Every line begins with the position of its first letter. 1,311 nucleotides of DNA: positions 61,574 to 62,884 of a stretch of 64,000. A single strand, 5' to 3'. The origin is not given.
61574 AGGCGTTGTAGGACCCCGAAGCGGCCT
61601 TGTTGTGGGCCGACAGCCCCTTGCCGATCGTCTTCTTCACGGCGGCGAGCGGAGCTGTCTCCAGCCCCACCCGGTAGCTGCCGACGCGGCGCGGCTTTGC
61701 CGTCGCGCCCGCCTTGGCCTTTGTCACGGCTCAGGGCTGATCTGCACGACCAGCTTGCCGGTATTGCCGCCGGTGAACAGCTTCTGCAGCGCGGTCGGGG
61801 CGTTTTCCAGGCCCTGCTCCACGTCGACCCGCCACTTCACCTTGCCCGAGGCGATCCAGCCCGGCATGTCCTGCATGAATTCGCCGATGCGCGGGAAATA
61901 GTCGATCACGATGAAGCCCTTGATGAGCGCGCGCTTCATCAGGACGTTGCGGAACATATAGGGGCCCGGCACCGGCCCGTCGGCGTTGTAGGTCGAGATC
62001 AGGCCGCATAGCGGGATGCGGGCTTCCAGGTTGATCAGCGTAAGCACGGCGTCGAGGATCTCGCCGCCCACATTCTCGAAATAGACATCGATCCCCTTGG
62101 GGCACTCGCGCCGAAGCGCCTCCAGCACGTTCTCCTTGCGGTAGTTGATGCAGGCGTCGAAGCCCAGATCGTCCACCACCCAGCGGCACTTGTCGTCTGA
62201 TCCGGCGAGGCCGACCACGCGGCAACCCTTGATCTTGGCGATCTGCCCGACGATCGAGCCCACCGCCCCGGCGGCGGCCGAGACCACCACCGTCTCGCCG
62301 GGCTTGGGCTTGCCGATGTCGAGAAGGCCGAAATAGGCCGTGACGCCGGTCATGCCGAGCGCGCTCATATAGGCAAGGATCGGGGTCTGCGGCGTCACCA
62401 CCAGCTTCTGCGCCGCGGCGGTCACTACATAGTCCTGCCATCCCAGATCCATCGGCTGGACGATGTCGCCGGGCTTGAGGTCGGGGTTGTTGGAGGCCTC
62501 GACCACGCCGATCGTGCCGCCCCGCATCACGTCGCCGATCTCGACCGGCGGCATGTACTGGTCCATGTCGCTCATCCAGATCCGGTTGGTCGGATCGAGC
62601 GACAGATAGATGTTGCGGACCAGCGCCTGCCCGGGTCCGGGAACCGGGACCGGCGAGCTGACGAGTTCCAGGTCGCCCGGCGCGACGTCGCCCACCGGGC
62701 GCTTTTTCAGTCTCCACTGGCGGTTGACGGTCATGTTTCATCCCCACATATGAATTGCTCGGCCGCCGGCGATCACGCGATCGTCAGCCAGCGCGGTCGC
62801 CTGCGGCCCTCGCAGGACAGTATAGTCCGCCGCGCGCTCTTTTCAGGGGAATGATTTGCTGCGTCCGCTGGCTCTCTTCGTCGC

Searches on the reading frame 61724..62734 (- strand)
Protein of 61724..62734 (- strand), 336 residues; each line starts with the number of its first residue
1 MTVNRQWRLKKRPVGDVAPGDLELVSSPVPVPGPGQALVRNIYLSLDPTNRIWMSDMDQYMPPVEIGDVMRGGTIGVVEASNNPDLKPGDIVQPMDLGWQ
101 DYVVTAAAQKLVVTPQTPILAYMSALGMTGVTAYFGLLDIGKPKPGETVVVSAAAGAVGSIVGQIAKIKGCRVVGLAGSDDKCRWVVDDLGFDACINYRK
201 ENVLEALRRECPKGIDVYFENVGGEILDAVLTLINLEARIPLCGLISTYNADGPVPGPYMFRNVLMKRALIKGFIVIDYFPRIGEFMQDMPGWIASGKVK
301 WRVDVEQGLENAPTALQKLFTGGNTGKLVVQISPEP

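Call 95: search_protein_families(library=pfam, proteins=[window:61724-62734:-], max_evalue=0.00001)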
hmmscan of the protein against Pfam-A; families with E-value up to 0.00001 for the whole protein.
window:61724-62734:- (336 aa): 3 families
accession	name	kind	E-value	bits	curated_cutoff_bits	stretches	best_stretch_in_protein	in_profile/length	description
PF16884.10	ADH_N_2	-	7.6e-37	126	31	1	5-109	1-104/108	N-terminal domain of oxidoreductase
PF00107.32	ADH_zinc_N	-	6.4e-20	71.9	31.8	1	157-280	1-117/129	Zinc-binding dehydrogenase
PF13602.12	ADH_zinc_N_2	-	1.2e-13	52.6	27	1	190-330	1-134/134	Zinc-binding dehydrogenase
